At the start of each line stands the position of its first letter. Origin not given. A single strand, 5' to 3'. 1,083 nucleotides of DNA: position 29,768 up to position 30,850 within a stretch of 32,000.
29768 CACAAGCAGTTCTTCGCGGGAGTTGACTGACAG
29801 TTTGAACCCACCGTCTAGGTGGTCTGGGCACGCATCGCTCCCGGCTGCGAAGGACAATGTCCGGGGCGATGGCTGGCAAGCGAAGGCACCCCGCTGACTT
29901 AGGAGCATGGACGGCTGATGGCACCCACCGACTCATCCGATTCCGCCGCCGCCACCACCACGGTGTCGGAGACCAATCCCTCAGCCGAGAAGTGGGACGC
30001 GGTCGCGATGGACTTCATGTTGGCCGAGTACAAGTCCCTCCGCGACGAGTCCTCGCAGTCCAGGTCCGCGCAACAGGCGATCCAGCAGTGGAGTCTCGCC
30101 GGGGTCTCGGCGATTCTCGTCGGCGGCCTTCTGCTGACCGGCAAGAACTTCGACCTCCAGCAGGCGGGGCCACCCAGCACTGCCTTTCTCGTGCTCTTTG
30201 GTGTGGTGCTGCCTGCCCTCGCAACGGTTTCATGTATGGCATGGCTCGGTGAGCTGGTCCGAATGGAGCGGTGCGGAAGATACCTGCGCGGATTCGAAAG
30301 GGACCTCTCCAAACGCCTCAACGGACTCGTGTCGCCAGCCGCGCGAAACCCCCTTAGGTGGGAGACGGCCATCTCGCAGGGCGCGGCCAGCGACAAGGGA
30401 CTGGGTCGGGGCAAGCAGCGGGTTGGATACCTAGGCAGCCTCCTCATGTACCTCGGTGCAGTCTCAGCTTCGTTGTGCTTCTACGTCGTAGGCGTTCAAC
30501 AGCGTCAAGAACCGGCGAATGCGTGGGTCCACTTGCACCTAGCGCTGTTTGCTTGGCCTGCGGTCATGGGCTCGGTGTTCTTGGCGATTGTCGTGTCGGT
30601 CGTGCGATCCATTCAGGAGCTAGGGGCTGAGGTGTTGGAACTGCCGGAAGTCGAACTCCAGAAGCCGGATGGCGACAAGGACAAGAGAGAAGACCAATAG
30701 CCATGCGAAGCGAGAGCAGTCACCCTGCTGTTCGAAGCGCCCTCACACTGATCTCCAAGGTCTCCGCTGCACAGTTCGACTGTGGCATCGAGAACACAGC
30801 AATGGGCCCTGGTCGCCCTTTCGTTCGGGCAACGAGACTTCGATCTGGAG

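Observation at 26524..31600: Compact five-gene cluster of unknown function wedged between argG and an IS256-like end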

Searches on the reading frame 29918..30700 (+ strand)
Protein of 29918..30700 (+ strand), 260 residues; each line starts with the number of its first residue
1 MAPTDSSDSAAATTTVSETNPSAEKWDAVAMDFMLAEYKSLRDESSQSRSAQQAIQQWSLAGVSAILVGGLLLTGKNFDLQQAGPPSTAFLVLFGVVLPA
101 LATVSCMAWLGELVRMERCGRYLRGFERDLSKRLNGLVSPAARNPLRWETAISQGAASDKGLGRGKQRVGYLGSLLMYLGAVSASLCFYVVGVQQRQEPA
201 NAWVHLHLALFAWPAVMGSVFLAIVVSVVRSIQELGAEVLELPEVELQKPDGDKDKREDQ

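Call 3: search_protein_families(library=pfam, proteins=[window:29918-30700:+], max_evalue=0.1)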
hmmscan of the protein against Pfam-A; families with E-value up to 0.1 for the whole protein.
window:29918-30700:+ (260 aa): 0 families

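Call 9: search_protein_families(library=ncbifam, proteins=[window:29918-30700:+], max_evalue=0.1)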
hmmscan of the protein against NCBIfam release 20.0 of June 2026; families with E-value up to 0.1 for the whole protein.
window:29918-30700:+ (260 aa): 0 families

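Call 10: search_protein_families(library=padloc, proteins=[window:29918-30700:+], max_evalue=0.1)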
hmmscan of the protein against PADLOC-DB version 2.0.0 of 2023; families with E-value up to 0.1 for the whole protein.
window:29918-30700:+ (260 aa): 0 families

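Call 11: search_protein_families(library=phrogs, proteins=[window:29918-30700:+], max_evalue=0.1)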
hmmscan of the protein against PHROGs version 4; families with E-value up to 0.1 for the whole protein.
window:29918-30700:+ (260 aa): 0 families

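Call 35: search_protein_families(library=pfam, proteins=[P0125, P0137, P0148, P0149, P0152, P0163, P0180, P0082, P0055, P0056], max_evalue=0.01)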
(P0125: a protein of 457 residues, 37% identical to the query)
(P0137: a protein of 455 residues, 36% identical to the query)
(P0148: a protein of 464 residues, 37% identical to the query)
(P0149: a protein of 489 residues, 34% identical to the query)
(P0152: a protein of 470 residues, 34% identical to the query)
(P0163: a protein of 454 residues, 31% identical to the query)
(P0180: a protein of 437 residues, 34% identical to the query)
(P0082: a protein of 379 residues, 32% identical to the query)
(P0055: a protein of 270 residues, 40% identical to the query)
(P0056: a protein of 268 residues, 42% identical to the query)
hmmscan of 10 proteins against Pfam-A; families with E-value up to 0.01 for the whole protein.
P0125 (457 aa): 3 families
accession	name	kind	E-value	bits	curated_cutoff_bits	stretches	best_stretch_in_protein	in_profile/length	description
PF00535.33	Glycos_transf_2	-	4.6e-17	62.9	23.3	1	222-340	2-129/168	Glycosyl transferase family 2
PF13641.12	Glyco_tranf_2_3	-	0.00075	20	27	1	222-403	15-195/230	Glycosyltransferase like family 2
PF07695.17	7TMR-DISM_7TM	-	0.0088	16.4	29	0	143-199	30-90/205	7TM diverse intracellular signalling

P0137 (455 aa): 2 families
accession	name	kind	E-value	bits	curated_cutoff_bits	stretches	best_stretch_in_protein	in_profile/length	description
PF00535.33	Glycos_transf_2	-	1.4e-17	64.6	23.3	1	243-392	2-166/168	Glycosyl transferase family 2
PF13506.12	Glyco_transf_21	-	0.0012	18.8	21.7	0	304-346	25-67/174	Glycosyl transferase family 21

P0148 (464 aa): 1 family
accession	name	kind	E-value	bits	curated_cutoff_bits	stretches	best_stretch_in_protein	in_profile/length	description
PF00535.33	Glycos_transf_2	-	9.3e-16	58.6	23.3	1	237-386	2-164/168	Glycosyl transferase family 2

P0149 (489 aa): 1 family
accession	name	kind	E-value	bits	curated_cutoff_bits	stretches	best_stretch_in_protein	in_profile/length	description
PF00535.33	Glycos_transf_2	-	1.2e-10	42.1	23.3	1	246-389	1-158/168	Glycosyl transferase family 2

P0152 (470 aa): 2 families
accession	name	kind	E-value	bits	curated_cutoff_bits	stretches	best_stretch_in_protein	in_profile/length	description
PF00535.33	Glycos_transf_2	-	2.2e-13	51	23.3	1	261-388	28-164/168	Glycosyl transferase family 2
PF13506.12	Glyco_transf_21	-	0.0086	16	21.7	0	300-388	24-114/174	Glycosyl transferase family 21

P0163 (454 aa): 1 family
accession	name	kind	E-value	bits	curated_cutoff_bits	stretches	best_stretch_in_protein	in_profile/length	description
PF00535.33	Glycos_transf_2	-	5.4e-14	52.9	23.3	1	236-382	2-163/168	Glycosyl transferase family 2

P0180 (437 aa): 1 family
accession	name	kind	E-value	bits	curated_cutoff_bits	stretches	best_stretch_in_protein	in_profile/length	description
PF00535.33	Glycos_transf_2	-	1.2e-16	61.5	23.3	1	222-340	1-128/168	Glycosyl transferase family 2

P0082 (379 aa): 0 families

P0055 (270 aa): 0 families

P0056 (268 aa): 0 families

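Call 52: search_protein_families(library=pfam, proteins=[L020:11321-14560:+, L012:11600-12457:+, L012:12813-14237:+, L012:14206-15567:+, L012:7051-9045:+, L012:9224-9973:-, L021:8205-9023:+, L021:9027-10358:+, L021:10454-12349:+, L021:5619-6329:-], max_evalue=0.01)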
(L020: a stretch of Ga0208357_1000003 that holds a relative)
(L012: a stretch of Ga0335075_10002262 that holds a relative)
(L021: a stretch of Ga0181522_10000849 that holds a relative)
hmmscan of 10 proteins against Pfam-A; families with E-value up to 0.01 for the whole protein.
L020:11321-14560:+ (1080 aa): 2 families
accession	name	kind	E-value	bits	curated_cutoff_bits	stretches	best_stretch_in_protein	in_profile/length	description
PF07719.23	TPR_2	-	0.0025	18.2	27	0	457-485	1-29/34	Tetratricopeptide repeat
PF13646.12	HEAT_2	-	0.0036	18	27.7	1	991-1064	8-82/88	HEAT repeats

L012:11600-12457:+ (286 aa): 0 families

L012:12813-14237:+ (475 aa): 0 families

L012:14206-15567:+ (454 aa): 5 families
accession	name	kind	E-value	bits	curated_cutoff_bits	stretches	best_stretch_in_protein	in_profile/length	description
PF08245.18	Mur_ligase_M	-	1.6e-13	51.5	24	1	128-237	1-126/200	Mur ligase middle domain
PF02875.26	Mur_ligase_C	-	9.6e-09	36.6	28.4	1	312-427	2-126/127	Mur ligase, glutamate ligase domain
PF21799.2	MurD-like_N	-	0.00094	19.9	27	1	34-111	6-88/88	Mur ligase MurD-like, N-terminal domain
PF02826.25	2-Hacid_dh_C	-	0.0012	18.7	25.1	1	17-87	25-96/178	D-isomer specific 2-hydroxyacid dehydrogenase, NAD binding domain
PF02548.21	Pantoate_transf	-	0.0015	18.5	28.7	1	53-124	76-148/259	Ketopantoate hydroxymethyltransferase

L012:7051-9045:+ (665 aa): 3 families
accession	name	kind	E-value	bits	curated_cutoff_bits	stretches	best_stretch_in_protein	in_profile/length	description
PF00728.28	Glyco_hydro_20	-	5.4e-109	365.2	22.3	1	261-605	1-347/348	Glycosyl hydrolase family 20, catalytic domain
PF02838.20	Glyco_hydro_20b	-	1.7e-23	84.1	26.1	1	124-257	3-123/124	Glycosyl hydrolase family 20, domain 2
PF14845.11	Glycohydro_20b2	-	0.0053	17.9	27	0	200-232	97-130/130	beta-acetyl hexosaminidase like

L012:9224-9973:- (250 aa): 0 families

L021:8205-9023:+ (273 aa): 0 families

L021:9027-10358:+ (444 aa): 2 families
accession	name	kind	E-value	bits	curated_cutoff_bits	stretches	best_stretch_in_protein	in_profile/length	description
PF00589.27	Phage_integrase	-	5.7e-09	36.4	27.1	1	263-405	28-163/172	Phage integrase family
PF02899.23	Phage_int_SAM_1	-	0.0032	18.1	22.3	0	172-217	36-81/83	Phage integrase, N-terminal SAM-like domain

L021:10454-12349:+ (632 aa): 1 family
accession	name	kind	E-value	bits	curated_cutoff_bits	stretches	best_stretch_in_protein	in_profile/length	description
PF18998.6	Flg_new_2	-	2.2e-11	44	23.6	1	429-487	10-72/73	Divergent InlB B-repeat domain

L021:5619-6329:- (237 aa): 3 families
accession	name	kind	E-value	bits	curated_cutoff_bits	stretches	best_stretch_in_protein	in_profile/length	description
PF03852.21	Vsr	-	4.4e-15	55.7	27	1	103-165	11-69/74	DNA mismatch endonuclease Vsr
PF18741.7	MTES_1575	-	0.00093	19.7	38.2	0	184-224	52-92/96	REase_MTES_1575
PF04480.18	DUF559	-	0.0021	18.4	20.6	0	186-224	66-107/109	Protein of unknown function (DUF559)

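Call 59: search_protein_families(library=pfam, proteins=[L012:12813-14237:+, L012:9224-9973:-, L004:5808-7151:+, L002:12019-12522:-], max_evalue=1)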
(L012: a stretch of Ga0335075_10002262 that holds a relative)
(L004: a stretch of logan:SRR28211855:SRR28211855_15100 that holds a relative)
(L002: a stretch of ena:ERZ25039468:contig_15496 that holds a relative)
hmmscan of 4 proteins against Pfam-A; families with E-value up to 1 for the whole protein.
L012:12813-14237:+ (475 aa): 1 family
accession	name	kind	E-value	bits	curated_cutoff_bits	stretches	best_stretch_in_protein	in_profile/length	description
PF05778.17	Apo-CIII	-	0.3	11.1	34.1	1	321-339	39-57/69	Apolipoprotein CIII (Apo-CIII)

L012:9224-9973:- (250 aa): 1 family
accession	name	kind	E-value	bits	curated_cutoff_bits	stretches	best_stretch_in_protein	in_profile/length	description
PF24623.2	Phage_zn_bind_8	-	0.49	10.6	24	1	99-123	6-26/57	Putative DNA-binding phage zinc finger domain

L004:5808-7151:+ (447 aa): 1 family
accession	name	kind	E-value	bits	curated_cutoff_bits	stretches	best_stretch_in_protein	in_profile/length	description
PF05772.17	NinB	-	0.096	12.9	23.8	1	15-62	21-68/131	NinB protein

L002:12019-12522:- (167 aa): 0 families

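Call 81: search_protein_families(library=padloc, proteins=[L004:473-2395:-, L004:5808-7151:+, L015:6517-7146:+, L015:7197-7919:+, L015:8104-10653:+, L020:11321-14560:+, L002:4707-7991:+, L002:13040-15934:-], max_evalue=0.001)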
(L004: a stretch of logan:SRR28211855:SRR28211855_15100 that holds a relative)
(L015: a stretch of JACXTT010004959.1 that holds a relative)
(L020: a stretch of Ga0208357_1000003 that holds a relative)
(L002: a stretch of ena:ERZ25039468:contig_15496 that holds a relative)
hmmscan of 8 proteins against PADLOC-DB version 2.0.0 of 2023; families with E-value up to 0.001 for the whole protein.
L004:473-2395:- (640 aa): 68 families (the best 25 are shown)
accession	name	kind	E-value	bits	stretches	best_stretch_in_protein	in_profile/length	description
PDLC02980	AriA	-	8.4e-16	56.8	1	284-398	189-302/304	-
PDLC02358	Old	-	2.2e-13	47.9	2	350-478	279-409/578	Old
PDLC02979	AriA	-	2.3e-13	48.7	2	1-48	1-47/373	-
PDLC00075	GajA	-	9.9e-13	45.4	1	316-396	231-307/536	AAA ATPase domain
PDLC00096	GajA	-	1.6e-11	41.7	2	3-45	3-45/630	AAA ATPase domain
PDLC04168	GajA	-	1.7e-11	41.5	1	344-522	265-440/570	-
PDLC00091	GajA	-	3.3e-11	40.7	2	351-476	292-414/627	AAA ATPase domain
PDLC02335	AbiLi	-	2.1e-10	38.1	1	3-399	50-241/326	AbiLi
PDLC00271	PtuA1|PtuA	-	2.9e-10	38.3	1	1-47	1-46/421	AAA ATPase domain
PDLC00278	PtuA1|PtuA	-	3.6e-10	37.7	1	1-45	1-44/436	AAA ATPase domain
PDLC00311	PtuA1|PtuA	-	7.9e-10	36.3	1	351-415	303-367/455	AAA ATPase domain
PDLC04135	mad3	-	1.2e-09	36.2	1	2-44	1-42/374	mads_3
PDLC00069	GajA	-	1.7e-09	34.7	1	356-398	335-380/687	AAA ATPase domain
PDLC02913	ATPase_I-A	-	3.7e-09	34.3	1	2-47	53-97/508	-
PDLC04178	HEC-01A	-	4e-09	34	1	334-401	265-333/399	-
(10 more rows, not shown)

L004:5808-7151:+ (447 aa): 0 families

L015:6517-7146:+ (209 aa): 0 families

L015:7197-7919:+ (240 aa): 2 families
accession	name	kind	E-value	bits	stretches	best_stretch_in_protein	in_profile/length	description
PDLC03987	PD-Lambda-3_B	-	3.5e-09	34.3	1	129-234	162-264/270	-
PDLC02412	Aga_HEPN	-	6.5e-05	20.1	1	107-224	250-370/382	Class II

L015:8104-10653:+ (849 aa): 57 families (the best 25 are shown)
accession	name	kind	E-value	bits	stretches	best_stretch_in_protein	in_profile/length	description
PDLC04135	mad3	-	1.5e-15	55.7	1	41-423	15-345/374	mads_3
PDLC02979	AriA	-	2.4e-15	55.2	2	212-403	191-373/373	-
PDLC02980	AriA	-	3e-12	45.1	2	293-404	220-304/304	-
PDLC00091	GajA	-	5.5e-11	40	2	349-524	292-470/627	AAA ATPase domain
PDLC02358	Old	-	9.5e-11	39.2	2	42-91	18-66/578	Old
PDLC04168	GajA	-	2.3e-10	37.8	1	385-534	304-442/570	-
PDLC02981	AriAB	-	9.4e-10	35.8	1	313-405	292-379/694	-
PDLC00071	GajA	-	1.9e-09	34.8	1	356-525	276-438/588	AAA ATPase domain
PDLC00096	GajA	-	3.3e-09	34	1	355-476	290-410/630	AAA ATPase domain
PDLC00095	GajA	-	6e-09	33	1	39-79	14-54/752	AAA ATPase domain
PDLC02335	AbiLi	-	8e-09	33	1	6-421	53-257/326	AbiLi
PDLC00093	GajA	-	8e-09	32.7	1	39-79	14-54/736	AAA ATPase domain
PDLC03878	NsnB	-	1.1e-08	33.2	1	49-405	22-283/345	-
PDLC00293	PtuA1|PtuA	-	1.2e-08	32.3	1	357-417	340-400/527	AAA ATPase domain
PDLC00099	GajA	-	1.9e-08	31.7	1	40-76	21-57/626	AAA ATPase domain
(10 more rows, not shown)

L020:11321-14560:+ (1080 aa): 1 family
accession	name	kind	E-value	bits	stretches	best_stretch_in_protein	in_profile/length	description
PDLC05050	PDC-S60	-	1.1e-13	48.4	1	12-180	3-171/906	-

L002:4707-7991:+ (1094 aa): 5 families
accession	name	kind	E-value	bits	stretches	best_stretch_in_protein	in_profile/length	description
PDLC00734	PycC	-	6.1e-15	53.2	1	3-136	192-338/374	Pycsar cyclase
PDLC02367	PycC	-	8.7e-09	33.1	1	2-138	45-188/226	-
PDLC02370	PycC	-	1.8e-05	22.2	1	3-142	84-238/340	-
PDLC00766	PycC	-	0.00024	18.6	1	2-78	45-121/232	Pycsar cyclase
PDLC02369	PycC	-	0.00078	17.1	0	2-140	48-189/248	-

L002:13040-15934:- (964 aa): 9 families
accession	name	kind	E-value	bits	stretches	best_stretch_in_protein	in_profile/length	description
PDLC04135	mad3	-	1.1e-96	322.6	2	634-947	10-366/374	mads_3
PDLC04140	mad8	-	5.6e-39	132.5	3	632-909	12-238/314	mads_8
PDLC03878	NsnB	-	2.7e-07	28.7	0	638-670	11-44/345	-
PDLC02980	AriA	-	5.6e-07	27.8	1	849-901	244-296/304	-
PDLC04032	PD-T4-4_A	-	0.0001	19.4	0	524-562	350-388/474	-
PDLC03859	LmuB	-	0.00021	18.6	0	18-41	17-40/611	-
PDLC04164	AriA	-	0.00034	18.2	0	652-675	32-55/253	-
PDLC04242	PDC-M01A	-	0.00059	16.2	0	842-908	403-470/566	-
PDLC02911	VakA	-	0.00085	17.9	0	28-42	5-19/163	-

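Call 83: search_protein_families(library=pfam, proteins=[L015:6517-7146:+, L015:7197-7919:+, L015:8104-10653:+, L015:10679-12298:-, L015:1694-2386:+, L015:917-1567:+, L014:17-613:+, L014:4429-4899:+, L021:4573-5694:-, L004:5808-7151:+], max_evalue=0.01)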
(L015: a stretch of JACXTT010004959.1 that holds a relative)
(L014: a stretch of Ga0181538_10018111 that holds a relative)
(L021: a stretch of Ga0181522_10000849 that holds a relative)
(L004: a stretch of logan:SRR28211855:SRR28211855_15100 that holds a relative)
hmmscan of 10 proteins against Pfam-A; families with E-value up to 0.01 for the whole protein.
L015:6517-7146:+ (209 aa): 10 families
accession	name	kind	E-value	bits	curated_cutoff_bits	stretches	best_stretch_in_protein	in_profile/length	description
PF13671.12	AAA_33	-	3.2e-12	47.4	27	1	19-166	1-141/143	AAA domain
PF13191.12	AAA_16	-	0.00013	22.9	32.6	1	15-115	22-85/167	AAA ATPase domain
PF24883.2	NPHP3_N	-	0.0002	22.1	24.8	1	15-44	20-49/164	Nephrocystin 3, N-terminal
PF08433.16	KTI12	-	0.0002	21.4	22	1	19-44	3-28/271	Chromatin associated protein KTI12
PF06414.18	Zeta_toxin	-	0.00028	20.8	22.3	0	18-52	17-52/199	Zeta toxin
PF00004.35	AAA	-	0.0026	18.6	21.2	1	20-55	1-36/131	ATPase family associated with various cellular activities (AAA)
PF13238.12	AAA_18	-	0.005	17.7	29.4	1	20-39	1-20/128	AAA domain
PF20720.3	nSTAND3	-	0.0054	16.9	27.2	1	18-44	18-44/155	Novel STAND NTPase 3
PF00005.33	ABC_tran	-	0.0067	17.5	25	0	19-48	13-42/137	ABC transporter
PF13555.12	AAA_29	-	0.0067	16.6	27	0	18-43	23-48/61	P-loop containing region of AAA domain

L015:7197-7919:+ (240 aa): 1 family
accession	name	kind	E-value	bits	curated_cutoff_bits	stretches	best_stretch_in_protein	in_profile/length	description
PF09509.15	Hypoth_Ymh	-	1e-28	100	25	1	108-229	2-118/119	Protein of unknown function (Hypoth_ymh)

L015:8104-10653:+ (849 aa): 6 families
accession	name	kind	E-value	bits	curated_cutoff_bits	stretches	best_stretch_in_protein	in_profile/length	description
PF13304.12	AAA_21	-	7.9e-13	49.6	27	2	293-404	220-304/304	AAA domain, putative AbiEii toxin, Type IV TA system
PF13175.12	AAA_15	-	9.2e-13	49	32.1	2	41-86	16-55/374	AAA ATPase domain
PF13555.12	AAA_29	-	1.3e-06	28.5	27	1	44-77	17-51/61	P-loop containing region of AAA domain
PF13476.12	AAA_23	-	2e-06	29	27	1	42-95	13-67/201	AAA domain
PF02463.25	SMC_N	-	1.2e-05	25.3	40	1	42-80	18-58/220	RecF/RecN/SMC N terminal domain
PF13514.12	AAA_27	-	0.004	17.2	22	0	47-74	25-52/206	AAA domain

L015:10679-12298:- (539 aa): 0 families

L015:1694-2386:+ (230 aa): 0 families

L015:917-1567:+ (216 aa): 0 families

L014:17-613:+ (198 aa): 3 families
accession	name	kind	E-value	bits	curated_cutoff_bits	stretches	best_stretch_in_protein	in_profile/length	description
PF01609.27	DDE_Tnp_1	-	6.7e-27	95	23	1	8-158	3-192/200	Transposase DDE domain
PF13586.12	DDE_Tnp_1_2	-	2.1e-07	31.7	29.2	1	117-164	36-83/86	Transposase DDE domain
PF13612.12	DDE_Tnp_1_3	-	0.0037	17.7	27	1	19-97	29-96/155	Transposase DDE domain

L014:4429-4899:+ (156 aa): 7 families
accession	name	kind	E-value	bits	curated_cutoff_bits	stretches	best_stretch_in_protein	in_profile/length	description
PF00903.31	Glyoxalase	-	1.3e-15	58.3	20.6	1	30-135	5-120/121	Glyoxalase/Bleomycin resistance protein/Dioxygenase superfamily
PF18029.7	Glyoxalase_6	-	1.3e-09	39.1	23.6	1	30-135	2-104/106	Glyoxalase-like domain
PF12681.13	Glyoxalase_2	-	5.2e-08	33.3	30.1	1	30-134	4-111/118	Glyoxalase-like domain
PF22677.2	Ble-like_N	-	1.4e-06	28.4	24.5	1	31-54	6-29/41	Bleomycin resistance protein-like N-terminal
PF13669.12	Glyoxalase_4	-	0.00022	21.9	27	0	34-113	7-96/109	Glyoxalase/Bleomycin resistance protein/Dioxygenase superfamily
PF19581.5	Glyoxalase_7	-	0.00093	19.6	23.6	1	33-138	21-128/133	Glyoxalase superfamily protein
PF22659.2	YycE-like_C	-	0.0033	17.8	27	1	96-137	14-54/55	YycE-like C-terminal domain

L021:4573-5694:- (374 aa): 1 family
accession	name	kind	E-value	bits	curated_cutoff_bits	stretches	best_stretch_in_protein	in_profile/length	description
PF00145.23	DNA_methylase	-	1.4e-52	179.6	22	1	27-354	2-322/324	C-5 cytosine-specific DNA methylase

L004:5808-7151:+ (447 aa): 0 families
